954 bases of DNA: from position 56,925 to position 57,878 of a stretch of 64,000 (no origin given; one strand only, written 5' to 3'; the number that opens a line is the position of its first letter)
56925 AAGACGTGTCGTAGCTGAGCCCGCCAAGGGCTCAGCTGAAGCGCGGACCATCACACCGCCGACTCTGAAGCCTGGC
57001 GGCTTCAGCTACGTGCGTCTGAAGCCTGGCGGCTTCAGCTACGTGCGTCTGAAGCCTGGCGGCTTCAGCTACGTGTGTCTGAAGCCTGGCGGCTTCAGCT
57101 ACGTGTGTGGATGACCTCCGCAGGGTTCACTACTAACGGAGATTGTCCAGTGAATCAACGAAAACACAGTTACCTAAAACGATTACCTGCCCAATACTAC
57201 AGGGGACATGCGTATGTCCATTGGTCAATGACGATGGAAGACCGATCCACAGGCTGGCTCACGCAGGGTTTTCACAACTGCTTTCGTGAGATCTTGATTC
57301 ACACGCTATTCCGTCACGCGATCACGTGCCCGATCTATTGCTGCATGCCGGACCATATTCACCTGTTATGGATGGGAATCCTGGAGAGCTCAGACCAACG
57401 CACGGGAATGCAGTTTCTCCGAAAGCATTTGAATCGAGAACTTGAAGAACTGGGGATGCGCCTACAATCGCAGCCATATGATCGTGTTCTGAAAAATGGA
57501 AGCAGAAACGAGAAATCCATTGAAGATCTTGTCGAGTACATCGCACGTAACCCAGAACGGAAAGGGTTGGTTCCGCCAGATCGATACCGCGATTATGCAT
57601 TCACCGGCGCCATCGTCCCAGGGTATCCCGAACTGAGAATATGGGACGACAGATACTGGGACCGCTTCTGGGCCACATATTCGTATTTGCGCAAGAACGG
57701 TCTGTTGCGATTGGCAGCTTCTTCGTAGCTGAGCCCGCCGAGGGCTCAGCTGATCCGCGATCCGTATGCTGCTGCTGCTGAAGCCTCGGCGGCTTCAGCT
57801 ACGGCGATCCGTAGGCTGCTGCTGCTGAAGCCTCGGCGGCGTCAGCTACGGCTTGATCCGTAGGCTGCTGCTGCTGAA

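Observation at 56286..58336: REPtron-like locus 2: second RAYT-like gene inside a distinct hairpin-repeat family that invades neighbouring genes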

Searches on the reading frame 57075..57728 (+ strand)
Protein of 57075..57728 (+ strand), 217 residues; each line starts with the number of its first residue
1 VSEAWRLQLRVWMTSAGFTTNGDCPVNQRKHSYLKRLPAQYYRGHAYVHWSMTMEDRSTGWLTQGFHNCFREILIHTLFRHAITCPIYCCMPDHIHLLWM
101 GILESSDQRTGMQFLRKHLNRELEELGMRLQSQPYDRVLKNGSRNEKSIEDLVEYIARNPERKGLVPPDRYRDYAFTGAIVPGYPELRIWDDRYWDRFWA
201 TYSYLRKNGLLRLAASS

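Call 4: search_protein_families(library=pfam, proteins=[window:57075-57728:+], max_evalue=0.1)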
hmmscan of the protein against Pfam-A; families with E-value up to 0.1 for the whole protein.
window:57075-57728:+ (217 aa): 2 families
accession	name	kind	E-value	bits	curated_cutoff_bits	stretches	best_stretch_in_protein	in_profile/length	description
PF01797.21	Y1_Tnp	-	0.04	14.5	23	1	47-99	6-57/121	Transposase IS200 like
PF18802.6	CxC1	-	0.067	13.8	26.9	0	74-114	30-70/105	CxC1 like cysteine cluster associated with KDZ transposases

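Call 6: search_protein_families(library=ncbifam, proteins=[window:57075-57728:+], max_evalue=1)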
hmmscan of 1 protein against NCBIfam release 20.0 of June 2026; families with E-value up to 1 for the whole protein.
window:57075-57728:+ (217 aa): 1 family
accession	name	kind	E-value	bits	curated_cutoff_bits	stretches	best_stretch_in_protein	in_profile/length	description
NF047646.1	REP_Tyr_transpos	equivalog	7e-10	39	80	1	52-176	16-145/146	REP-associated tyrosine transposase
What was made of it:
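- NCBIfam REP_Tyr_transpos E=7e-10 (call 6).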

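Call 12: find_homologous_proteins(query=window:57150-57725:+, max_evalue=0.001)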
Query window:57150-57725:+ (192 aa): 784 proteins with E <= 0.001 among 899 candidates; the best 120 are listed.
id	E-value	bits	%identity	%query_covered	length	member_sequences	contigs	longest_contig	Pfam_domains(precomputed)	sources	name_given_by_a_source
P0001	2.3e-132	457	100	100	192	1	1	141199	-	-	-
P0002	1.6e-83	297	64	98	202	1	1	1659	-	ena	-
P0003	1.2e-81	291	64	96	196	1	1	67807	-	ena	-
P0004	2.5e-81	290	63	98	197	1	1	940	-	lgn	-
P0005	6.6e-81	289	65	95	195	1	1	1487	-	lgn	-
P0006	3.8e-80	286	64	95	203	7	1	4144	-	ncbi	-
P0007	4.1e-80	286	61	98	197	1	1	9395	-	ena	-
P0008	4.3e-80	286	64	96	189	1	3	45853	-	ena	-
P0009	1.8e-79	284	63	98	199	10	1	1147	-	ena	-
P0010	5.8e-79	283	64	96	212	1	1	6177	-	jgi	jgi:REP element-mobilizing transposase RayT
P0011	7.0e-79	282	60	95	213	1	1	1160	-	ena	-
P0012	3.9e-78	280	62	95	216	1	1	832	-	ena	-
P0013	4.9e-78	280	61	94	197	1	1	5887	-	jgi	jgi:putative transposase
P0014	5.7e-78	279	62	98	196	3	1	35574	-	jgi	jgi:hypothetical protein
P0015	6.0e-78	279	63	96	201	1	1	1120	-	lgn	-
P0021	2.9e-77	277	62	97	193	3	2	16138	-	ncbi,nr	ncbi:MAG: hypothetical protein L0Z62_45165 [Gemmataceae bacterium]|nr:hypothetical protein [Gemmatac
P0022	3.3e-77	277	62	96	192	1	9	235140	-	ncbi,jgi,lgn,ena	-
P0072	1.2e-74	269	59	98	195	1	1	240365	-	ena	-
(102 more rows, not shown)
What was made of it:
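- On IS200/IS605 insertion sequence: The best database relative is 64-65% identical (call 12).
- Checked: It is 192 aa from GTG 57150, which is the database gene call (call 12), or 205 aa from ATG 57111.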

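Call 15: find_related_loci(query=A1, collection=genome_contigs, flank=5000)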
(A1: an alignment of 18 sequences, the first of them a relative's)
Query A1 (192 aa) in genome_contigs; peptide patterns used: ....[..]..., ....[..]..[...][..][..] (x = any residue, [..] = any of these).
230 stretches matched a pattern; 200 encode a relative of the query (tblastn E <= 1e-3); the best 80 are kept; 80 distinct loci.
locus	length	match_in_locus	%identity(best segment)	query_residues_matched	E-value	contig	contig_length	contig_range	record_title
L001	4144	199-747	64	5-187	8e-82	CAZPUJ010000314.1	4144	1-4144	MAG TPA_asm: uncultured Planctomycetaceae bacterium isolate binchicken_co165_362 genome assembly, contig: k141_2831683,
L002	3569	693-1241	62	5-187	2e-78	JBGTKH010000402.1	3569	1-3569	MAG: Pirellulaceae bacterium isolate JTS-RE308 k141_6003347, whole genome shotgun sequence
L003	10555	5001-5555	60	1-185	9e-78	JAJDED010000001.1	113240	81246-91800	MAG: Planctomycetota bacterium isolate OFTM151 OFTM151_0, whole genome shotgun sequence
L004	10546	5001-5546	57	5-186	6e-78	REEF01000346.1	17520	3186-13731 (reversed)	MAG: Planctomycetaceae bacterium isolate PLM2.Bin2 NODE_3809_length_17520_cov_6.47255, whole genome shotgun sequence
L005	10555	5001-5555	60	1-185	2e-77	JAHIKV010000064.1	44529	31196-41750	MAG: Planctomycetota bacterium isolate KR13_N1.mb.7 KR13_N1.mb.7_k141_39539, whole genome shotgun sequence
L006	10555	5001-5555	60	1-185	2e-77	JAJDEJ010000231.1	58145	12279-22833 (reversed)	MAG: Planctomycetaceae bacterium isolate OFTM354 OFTM354_230, whole genome shotgun sequence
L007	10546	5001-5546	62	6-187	3e-77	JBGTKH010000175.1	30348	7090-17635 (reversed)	MAG: Pirellulaceae bacterium isolate JTS-RE308 k141_8449719, whole genome shotgun sequence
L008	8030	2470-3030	60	1-187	9e-77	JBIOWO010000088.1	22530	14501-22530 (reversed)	MAG: Lacipirellulaceae bacterium isolate MAG080 k127_1837089, whole genome shotgun sequence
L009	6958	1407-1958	59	2-185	1e-76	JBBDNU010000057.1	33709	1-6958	MAG: Planctomycetales bacterium isolate LejiaB_67_431 Lejia_B_1557_length_33709_cov_259, whole genome shotgun sequence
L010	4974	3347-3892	58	4-185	3e-76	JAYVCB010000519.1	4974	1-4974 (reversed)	MAG: Planctomyces sp. isolate GL30_DN_metabat_39_sub GL30_DN_metabat_39_sub_518, whole genome shotgun sequence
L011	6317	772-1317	58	4-185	3e-76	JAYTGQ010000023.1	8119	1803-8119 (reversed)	MAG: Schlesneria sp. isolate GFS_2361 GFS_2361_22, whole genome shotgun sequence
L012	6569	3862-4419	57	2-187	8e-76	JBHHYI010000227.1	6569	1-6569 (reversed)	MAG: bacterium isolate Maj_2_bin.63 NODE_6906_length_6569_cov_21.802119, whole genome shotgun sequence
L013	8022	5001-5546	58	5-186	2e-75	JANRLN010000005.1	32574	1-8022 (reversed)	MAG: Planctomycetaceae bacterium isolate bins.205 k141_1399313, whole genome shotgun sequence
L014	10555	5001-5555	61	1-185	1e-75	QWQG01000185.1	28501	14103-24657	MAG: Planctomycetota bacterium isolate ZH-3NOV15-plancto2 ZH-3NOV15-C1482, whole genome shotgun sequence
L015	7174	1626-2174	58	3-185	3e-75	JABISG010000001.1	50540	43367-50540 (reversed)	MAG: Planctomycetaceae bacterium isolate SI072_bin183 k141_3587995, whole genome shotgun sequence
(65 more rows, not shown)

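Call 17: find_encoding_contigs(protein=P0001, flank=10000, max_places=5)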
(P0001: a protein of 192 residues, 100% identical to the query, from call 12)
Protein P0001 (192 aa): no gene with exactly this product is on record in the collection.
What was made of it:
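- Tried and rejected: Exact-sequence look-up of the RAYT in public assemblies found nothing (call 17), so the source genome and a genome-wide REP census were out of reach.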

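Call 18: search_protein_families(library=ncbifam, proteins=[P0021, P0022, P0072], max_evalue=0.01)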
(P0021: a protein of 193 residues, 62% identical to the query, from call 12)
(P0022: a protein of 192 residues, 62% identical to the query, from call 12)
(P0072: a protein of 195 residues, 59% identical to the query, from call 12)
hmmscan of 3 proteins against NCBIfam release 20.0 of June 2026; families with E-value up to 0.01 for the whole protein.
P0021 (193 aa): 1 family
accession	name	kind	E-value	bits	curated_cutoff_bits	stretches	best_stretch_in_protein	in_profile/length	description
NF047646.1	REP_Tyr_transpos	equivalog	2.2e-07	30.9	80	1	52-156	36-145/146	REP-associated tyrosine transposase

P0022 (192 aa): 1 family
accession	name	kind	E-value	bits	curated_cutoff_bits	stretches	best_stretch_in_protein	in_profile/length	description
NF047646.1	REP_Tyr_transpos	equivalog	3.2e-08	33.6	80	1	45-145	31-138/146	REP-associated tyrosine transposase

P0072 (195 aa): 1 family
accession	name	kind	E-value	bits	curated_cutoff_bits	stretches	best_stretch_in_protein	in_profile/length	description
NF047646.1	REP_Tyr_transpos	equivalog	5e-09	36.2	80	1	44-150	34-145/146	REP-associated tyrosine transposase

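Call 19: search_solved_structures(query=A1, max_evalue=1, show_alignments=2)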
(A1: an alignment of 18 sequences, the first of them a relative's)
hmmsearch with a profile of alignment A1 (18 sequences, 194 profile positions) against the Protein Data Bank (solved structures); distinct sequences matched with E-value up to 1: 3.
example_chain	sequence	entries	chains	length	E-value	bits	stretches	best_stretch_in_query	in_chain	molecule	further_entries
2xma_A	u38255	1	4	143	0.46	13.2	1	13-75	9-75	TRANSPOSASE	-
2xm3_A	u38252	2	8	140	0.52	13.1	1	16-75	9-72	TRANSPOSASE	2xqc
2xo6_A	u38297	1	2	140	0.54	13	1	16-75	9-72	TRANSPOSASE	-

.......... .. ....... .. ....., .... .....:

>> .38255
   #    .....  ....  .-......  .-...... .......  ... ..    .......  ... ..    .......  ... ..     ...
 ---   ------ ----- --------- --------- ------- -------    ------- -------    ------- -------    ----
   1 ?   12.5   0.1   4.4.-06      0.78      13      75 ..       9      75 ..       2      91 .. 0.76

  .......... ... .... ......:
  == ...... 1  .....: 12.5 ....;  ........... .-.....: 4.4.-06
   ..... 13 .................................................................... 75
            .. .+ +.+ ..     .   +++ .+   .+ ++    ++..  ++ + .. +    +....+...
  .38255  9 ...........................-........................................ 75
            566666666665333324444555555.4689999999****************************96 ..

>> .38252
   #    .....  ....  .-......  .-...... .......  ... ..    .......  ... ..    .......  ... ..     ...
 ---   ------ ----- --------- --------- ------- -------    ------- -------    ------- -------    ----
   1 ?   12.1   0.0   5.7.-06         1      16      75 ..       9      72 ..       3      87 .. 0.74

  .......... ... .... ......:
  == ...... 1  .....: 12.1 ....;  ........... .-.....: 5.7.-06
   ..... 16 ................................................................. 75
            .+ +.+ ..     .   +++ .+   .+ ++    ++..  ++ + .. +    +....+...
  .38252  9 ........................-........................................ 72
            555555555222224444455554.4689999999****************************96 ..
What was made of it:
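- Tried and rejected: A sequence-profile search of the PDB gave only marginal ISDra2 hits (E about 0.5, call 19).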

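Call 33: predict_structure(alignment_id=A1)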
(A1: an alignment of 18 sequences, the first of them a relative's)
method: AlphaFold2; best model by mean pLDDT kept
length: 192 residues; sequences in the alignment: 18
mean_pLDDT: 79.5   pTM: 0.77
mean pLDDT of the five models: 79.5, 77.3, 73.2, 70.2, 51.0
residues with pLDDT >= 90: 44; 70-90: 106; 50-70: 32; < 50: 10
segments of 3 or more residues with pLDDT < 50: 1-7, 190-192
pLDDT, mean of each block of 10 residues (from residue 1): 46 66 76 79 93 89 90 85 84 89 73 58 86 91 90 84 84 87 68 42
secondary structure, 60 per line:
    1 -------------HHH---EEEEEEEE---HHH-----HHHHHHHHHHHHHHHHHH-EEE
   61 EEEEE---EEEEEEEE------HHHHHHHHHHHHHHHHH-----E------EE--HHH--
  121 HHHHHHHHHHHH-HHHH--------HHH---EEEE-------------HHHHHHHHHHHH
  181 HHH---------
elements in order: E20-27 H39-56 E58-65 E69-76 H83-99 H121-132 H134-137 E152-155 H169-183
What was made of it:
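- AF2 model pLDDT 79.5 (call 33).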

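Call 36: fold_search(model_id=the predicted structure, library=pdb)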
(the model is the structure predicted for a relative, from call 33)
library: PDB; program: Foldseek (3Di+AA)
matches with E <= 10: 861; with E <= 0.001: 4
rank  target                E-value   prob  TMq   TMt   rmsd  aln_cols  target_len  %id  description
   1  4er8_A                1.8e-06  1.00  0.57  0.66   7.4       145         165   18  Structure of the REP associates tyrosine transposase bound to a REP hairpin (released 2012-08-15)
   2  2xma_E                3.9e-04  1.00  0.42  0.54   7.0       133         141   16  DEINOCOCCUS RADIODURANS ISDRA2 TRANSPOSASE RIGHT END DNA COMPLEX (released 2010-10-13)
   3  2xqc_D                4.9e-04  1.00  0.41  0.56   7.0       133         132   16  DEINOCOCCUS RADIODURANS ISDRA2 TRANSPOSASE COMPLEXED WITH LEFT END RECOGNITION AND CLEAVAGE SITE AND ZN (released 2010-10-13)
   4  2xma_A                5.5e-04  1.00  0.41  0.53   6.7       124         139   18  DEINOCOCCUS RADIODURANS ISDRA2 TRANSPOSASE RIGHT END DNA COMPLEX (released 2010-10-13)
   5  2xma_B                1.1e-03  1.00  0.40  0.54   6.8       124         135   18  DEINOCOCCUS RADIODURANS ISDRA2 TRANSPOSASE RIGHT END DNA COMPLEX (released 2010-10-13)
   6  2xm3_D                1.1e-03  1.00  0.41  0.57   6.8       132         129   16  Deinococcus radiodurans ISDra2 Transposase Left end DNA complex (released 2010-10-13)
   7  2xo6_A                1.2e-03  1.00  0.39  0.53   7.5       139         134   14  DEINOCOCCUS RADIODURANS ISDRA2 TRANSPOSASE Y132F MUTANT COMPLEXED WITH LEFT END RECOGNITION AND CLEAVAGE SITE (released 2010-10-13)
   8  2vhg_A                1.3e-03  1.00  0.42  0.61   7.6       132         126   13  Crystal Structure of the ISHp608 Transposase in Complex with Right End 31-mer DNA (released 2008-02-19)
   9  2xo6_D                1.5e-03  1.00  0.41  0.57   6.6       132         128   16  DEINOCOCCUS RADIODURANS ISDRA2 TRANSPOSASE Y132F MUTANT COMPLEXED WITH LEFT END RECOGNITION AND CLEAVAGE SITE (released 2010-10-13)
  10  2vhg_B                1.8e-03  1.00  0.42  0.60   7.5       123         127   14  Crystal Structure of the ISHp608 Transposase in Complex with Right End 31-mer DNA (released 2008-02-19)
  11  2vih_B                1.9e-03  1.00  0.43  0.61   6.6       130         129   12  CRYSTAL STRUCTURE OF THE IS608 TRANSPOSASE IN COMPLEX WITH Left END 26-MER DNA (released 2008-02-19)
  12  2ec2_F                1.9e-03  1.00  0.38  0.54   8.0       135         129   16  Crystal structure of transposase from Sulfolobus tokodaii (released 2007-02-27)
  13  2xm3_B                2.0e-03  1.00  0.35  0.50   2.7        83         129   17  Deinococcus radiodurans ISDra2 Transposase Left end DNA complex (released 2010-10-13)
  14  2xm3_C                2.2e-03  1.00  0.38  0.54   6.3       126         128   13  Deinococcus radiodurans ISDra2 Transposase Left end DNA complex (released 2010-10-13)
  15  2vjv_A                2.3e-03  1.00  0.35  0.52   2.6        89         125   16  Crystal structure of the IS608 transposase in complex with left end 26-mer DNA hairpin and a 6-mer DNA representing th (released 2008-02-19)
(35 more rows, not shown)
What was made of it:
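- On RAYT / TnpA_REP (class 2 HUH-Y1 proteins): Best PDB match 4ER8_A, E=1.8e-6, TM-score (target) 0.66 (calls 33, 36).
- Best PDB hit 4ER8, E=1.8e-6, followed by the ISDra2 and IS608 TnpA structures (call 36). It has a Y1 fold related to the IS608 and ISDra2 TnpA proteins (call 36).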

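Call 66: search_protein_families(library=pfam, alignment_id=A1, max_evalue=0.1)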
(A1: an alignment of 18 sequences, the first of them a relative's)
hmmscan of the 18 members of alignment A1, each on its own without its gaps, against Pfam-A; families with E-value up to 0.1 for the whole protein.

A. member 1, P0001 (192 aa): 2 families
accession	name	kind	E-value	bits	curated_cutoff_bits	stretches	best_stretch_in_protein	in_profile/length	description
PF01797.21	Y1_Tnp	-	0.031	14.9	23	1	22-74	6-57/121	Transposase IS200 like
PF18802.6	CxC1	-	0.058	14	26.9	1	49-89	30-70/105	CxC1 like cysteine cluster associated with KDZ transposases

B. families by the number of members that match (of 18 scanned): 3 families
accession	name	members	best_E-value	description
PF01797.21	Y1_Tnp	10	0.00086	Transposase IS200 like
PF09106.17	SelB-wing_2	1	0.032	Elongation factor SelB, winged helix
PF18802.6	CxC1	1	0.058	CxC1 like cysteine cluster associated with KDZ transposases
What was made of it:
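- On RAYT / TnpA_REP (class 2 HUH-Y1 proteins): Ten of 18 homologues reach E<=0.1 and none reaches the gathering score (calls 4, 6, 18, 66).
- The protein misses the curated cut-offs: Pfam Y1_Tnp 14.9 bits against 23, NCBIfam 39 bits against 80 (calls 4, 6, 66).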

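Call 75: find_encoding_contigs(protein=P0003, flank=4000, max_places=2)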
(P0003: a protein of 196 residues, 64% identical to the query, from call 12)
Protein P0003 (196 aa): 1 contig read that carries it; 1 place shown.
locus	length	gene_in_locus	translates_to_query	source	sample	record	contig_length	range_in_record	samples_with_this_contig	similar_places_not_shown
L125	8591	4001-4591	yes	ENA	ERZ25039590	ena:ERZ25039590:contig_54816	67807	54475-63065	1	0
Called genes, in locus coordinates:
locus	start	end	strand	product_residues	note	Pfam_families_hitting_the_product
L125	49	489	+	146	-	PF13442:Cytochrome_CBB3 (weak), PF07635:PSCyt1 (weak)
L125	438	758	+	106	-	PF07626:PSD3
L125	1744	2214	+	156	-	PF07627:PSCyt3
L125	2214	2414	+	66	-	PF07624:PSD2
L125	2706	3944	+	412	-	PF07586:HXXSHH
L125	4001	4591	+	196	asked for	-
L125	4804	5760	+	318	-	PF00857:Isochorismatase (faint)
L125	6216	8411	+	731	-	PF07626:PSD3, PF07637:PSD5, PF07631:PSD4, PF07627:PSCyt3, PF07624:PSD2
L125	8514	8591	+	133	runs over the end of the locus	PF05635:23S_rRNA_IVP, PF22296:bAvd (weak)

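Call 76: find_encoding_contigs(protein=P0008, flank=4000, max_places=3)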
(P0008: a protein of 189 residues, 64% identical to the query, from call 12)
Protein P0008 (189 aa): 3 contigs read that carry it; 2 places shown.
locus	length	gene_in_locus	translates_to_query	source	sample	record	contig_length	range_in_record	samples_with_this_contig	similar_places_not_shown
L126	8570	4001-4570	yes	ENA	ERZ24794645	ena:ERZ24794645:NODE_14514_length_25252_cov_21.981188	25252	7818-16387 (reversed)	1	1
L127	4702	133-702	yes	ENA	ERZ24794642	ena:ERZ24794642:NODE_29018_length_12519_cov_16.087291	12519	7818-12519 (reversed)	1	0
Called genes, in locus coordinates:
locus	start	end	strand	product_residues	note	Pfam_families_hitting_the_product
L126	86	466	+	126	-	PF04892:VanZ-LLP1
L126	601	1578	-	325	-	PF01073:3Beta_HSD, PF01370:Epimerase, PF02719:Polysacc_synt_2 (faint), PF04321:RmlD_sub_bind (weak), PF07993:NAD_binding_4 (faint), PF16363:GDP_Man_Dehyd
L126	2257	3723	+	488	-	-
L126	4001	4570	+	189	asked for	-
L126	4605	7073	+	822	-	PF02985:HEAT (faint), PF13646:HEAT_2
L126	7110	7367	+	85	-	-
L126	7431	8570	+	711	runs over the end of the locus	PF00378:ECH_1, PF16113:ECH_2, PF02737:3HCDH_N, PF00725:3HCDH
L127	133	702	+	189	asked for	-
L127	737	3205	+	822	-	PF02985:HEAT (faint), PF13646:HEAT_2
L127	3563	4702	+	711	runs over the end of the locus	PF00378:ECH_1, PF16113:ECH_2, PF02737:3HCDH_N, PF00725:3HCDH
